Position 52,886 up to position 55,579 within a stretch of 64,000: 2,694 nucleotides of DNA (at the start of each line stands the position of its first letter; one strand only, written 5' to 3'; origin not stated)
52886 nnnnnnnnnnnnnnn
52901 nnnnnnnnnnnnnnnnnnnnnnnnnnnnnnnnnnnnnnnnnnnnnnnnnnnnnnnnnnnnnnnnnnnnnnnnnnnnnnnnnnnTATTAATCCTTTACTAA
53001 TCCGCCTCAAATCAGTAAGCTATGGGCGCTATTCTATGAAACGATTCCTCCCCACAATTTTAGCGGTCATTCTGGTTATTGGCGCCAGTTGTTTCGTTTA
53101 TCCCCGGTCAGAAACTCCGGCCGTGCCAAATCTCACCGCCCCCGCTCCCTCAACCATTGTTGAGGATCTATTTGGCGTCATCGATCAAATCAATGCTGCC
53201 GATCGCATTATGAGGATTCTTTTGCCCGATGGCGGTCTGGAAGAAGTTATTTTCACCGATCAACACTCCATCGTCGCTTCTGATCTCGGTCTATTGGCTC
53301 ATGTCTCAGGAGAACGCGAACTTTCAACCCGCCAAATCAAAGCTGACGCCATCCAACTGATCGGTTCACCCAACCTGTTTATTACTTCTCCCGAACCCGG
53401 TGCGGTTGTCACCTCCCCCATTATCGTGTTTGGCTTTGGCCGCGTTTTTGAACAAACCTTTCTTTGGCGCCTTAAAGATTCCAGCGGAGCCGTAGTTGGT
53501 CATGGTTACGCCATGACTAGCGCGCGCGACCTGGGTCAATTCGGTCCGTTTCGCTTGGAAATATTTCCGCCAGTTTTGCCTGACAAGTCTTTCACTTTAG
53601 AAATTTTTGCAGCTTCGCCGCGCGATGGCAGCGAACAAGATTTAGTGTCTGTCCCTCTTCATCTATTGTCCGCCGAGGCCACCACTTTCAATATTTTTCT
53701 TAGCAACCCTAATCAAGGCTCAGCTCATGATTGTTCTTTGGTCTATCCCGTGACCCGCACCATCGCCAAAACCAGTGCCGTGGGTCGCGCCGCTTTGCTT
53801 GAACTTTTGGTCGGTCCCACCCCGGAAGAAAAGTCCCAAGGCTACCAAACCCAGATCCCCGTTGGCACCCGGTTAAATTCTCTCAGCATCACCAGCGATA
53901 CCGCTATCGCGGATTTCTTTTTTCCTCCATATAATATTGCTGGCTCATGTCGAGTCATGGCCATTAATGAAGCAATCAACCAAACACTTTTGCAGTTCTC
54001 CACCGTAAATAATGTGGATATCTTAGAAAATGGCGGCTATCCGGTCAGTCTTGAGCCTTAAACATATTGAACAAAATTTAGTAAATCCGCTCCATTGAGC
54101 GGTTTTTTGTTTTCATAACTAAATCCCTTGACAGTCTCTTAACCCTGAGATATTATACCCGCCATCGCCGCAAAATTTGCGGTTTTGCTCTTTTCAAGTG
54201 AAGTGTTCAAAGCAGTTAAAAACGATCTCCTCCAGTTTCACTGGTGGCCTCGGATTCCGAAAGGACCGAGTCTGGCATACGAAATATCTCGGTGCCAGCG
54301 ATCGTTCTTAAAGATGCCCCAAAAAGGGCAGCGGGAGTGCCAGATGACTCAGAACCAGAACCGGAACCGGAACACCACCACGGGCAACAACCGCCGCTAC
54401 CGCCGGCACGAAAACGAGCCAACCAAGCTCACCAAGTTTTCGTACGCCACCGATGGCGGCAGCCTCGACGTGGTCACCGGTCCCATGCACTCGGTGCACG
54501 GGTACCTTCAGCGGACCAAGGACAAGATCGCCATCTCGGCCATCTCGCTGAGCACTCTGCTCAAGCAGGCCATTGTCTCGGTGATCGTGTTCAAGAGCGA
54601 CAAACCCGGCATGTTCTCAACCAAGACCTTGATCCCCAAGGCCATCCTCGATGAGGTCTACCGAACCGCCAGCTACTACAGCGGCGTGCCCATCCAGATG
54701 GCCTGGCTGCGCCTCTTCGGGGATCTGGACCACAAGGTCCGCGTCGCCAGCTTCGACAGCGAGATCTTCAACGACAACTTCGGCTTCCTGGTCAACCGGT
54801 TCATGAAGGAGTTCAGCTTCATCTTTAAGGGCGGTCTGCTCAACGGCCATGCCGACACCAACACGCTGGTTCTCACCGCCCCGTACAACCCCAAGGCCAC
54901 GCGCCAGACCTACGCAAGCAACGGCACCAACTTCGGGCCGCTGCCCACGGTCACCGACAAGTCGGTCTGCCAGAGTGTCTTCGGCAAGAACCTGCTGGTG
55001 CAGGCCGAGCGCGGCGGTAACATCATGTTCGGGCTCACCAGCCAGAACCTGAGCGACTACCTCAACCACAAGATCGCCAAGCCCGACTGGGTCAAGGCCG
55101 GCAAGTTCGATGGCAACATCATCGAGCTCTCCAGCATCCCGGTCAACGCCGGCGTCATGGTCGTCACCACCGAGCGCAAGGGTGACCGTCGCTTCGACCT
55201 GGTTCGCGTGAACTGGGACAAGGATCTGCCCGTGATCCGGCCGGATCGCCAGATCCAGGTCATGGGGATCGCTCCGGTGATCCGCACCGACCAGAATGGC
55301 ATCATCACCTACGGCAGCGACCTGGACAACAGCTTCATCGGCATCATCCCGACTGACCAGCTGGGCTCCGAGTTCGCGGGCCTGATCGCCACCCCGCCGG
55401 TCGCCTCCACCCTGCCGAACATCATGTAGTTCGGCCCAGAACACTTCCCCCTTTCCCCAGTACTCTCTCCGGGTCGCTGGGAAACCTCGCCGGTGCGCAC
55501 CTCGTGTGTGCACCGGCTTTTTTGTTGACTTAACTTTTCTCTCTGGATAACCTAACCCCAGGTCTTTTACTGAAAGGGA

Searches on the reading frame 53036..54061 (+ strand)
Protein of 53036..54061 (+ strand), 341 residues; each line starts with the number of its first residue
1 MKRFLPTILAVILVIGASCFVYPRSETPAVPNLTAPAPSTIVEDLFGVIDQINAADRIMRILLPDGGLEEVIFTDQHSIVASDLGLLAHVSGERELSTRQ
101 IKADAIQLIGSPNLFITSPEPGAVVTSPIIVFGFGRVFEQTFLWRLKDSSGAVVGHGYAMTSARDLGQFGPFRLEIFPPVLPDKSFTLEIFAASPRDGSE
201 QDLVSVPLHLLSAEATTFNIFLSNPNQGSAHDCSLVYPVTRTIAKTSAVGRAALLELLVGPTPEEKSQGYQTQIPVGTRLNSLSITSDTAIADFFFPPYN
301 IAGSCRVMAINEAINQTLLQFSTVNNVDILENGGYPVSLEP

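Call 79: search_protein_families(library=pfam, proteins=[window:53036-54061:+], max_evalue=0.001)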
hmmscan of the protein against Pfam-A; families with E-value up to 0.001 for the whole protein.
window:53036-54061:+ (341 aa): 2 families
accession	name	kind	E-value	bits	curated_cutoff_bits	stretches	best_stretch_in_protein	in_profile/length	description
PF10648.15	Gmad2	-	5.2e-19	68.8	25.7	1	115-199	3-86/86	Immunoglobulin-like domain of bacterial spore germination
PF10646.14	Germane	-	3.9e-10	40.8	23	1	233-333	12-113/117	Sporulation and spore germination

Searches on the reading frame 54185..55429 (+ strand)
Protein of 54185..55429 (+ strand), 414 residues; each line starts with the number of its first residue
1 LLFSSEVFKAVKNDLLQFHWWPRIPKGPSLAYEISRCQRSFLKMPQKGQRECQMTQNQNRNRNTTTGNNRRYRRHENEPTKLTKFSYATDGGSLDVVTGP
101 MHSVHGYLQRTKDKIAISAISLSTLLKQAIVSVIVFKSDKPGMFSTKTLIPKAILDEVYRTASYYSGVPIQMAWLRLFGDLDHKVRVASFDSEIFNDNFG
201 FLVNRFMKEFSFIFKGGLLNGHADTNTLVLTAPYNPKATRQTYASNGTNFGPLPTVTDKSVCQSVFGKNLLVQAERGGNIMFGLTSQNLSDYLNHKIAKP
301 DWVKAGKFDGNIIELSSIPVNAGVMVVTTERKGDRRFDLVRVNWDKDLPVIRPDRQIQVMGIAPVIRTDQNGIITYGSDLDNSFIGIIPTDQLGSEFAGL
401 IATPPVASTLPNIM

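Call 79: search_protein_families(library=pfam, proteins=[window:54185-55429:+], max_evalue=0.001)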
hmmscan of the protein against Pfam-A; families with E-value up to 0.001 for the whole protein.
window:54185-55429:+ (414 aa): 0 families

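Call 87: find_encoding_contigs(protein=window:54344-55429:+, flank=3000, max_places=4)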
Protein window:54344-55429:+ (361 aa): 1 contig read that carries it; 1 place shown.
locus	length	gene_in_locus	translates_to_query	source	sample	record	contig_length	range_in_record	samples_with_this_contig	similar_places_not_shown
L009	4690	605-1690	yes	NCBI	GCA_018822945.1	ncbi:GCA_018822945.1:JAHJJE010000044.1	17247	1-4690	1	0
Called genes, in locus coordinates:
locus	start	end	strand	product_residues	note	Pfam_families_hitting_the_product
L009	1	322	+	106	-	PF10646:Germane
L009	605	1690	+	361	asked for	-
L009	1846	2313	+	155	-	PF02502:LacAB_rpiB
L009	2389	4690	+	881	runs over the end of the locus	PF02739:5_3_exonuc_N, PF01367:5_3_exonuc, PF00476:DNA_pol_A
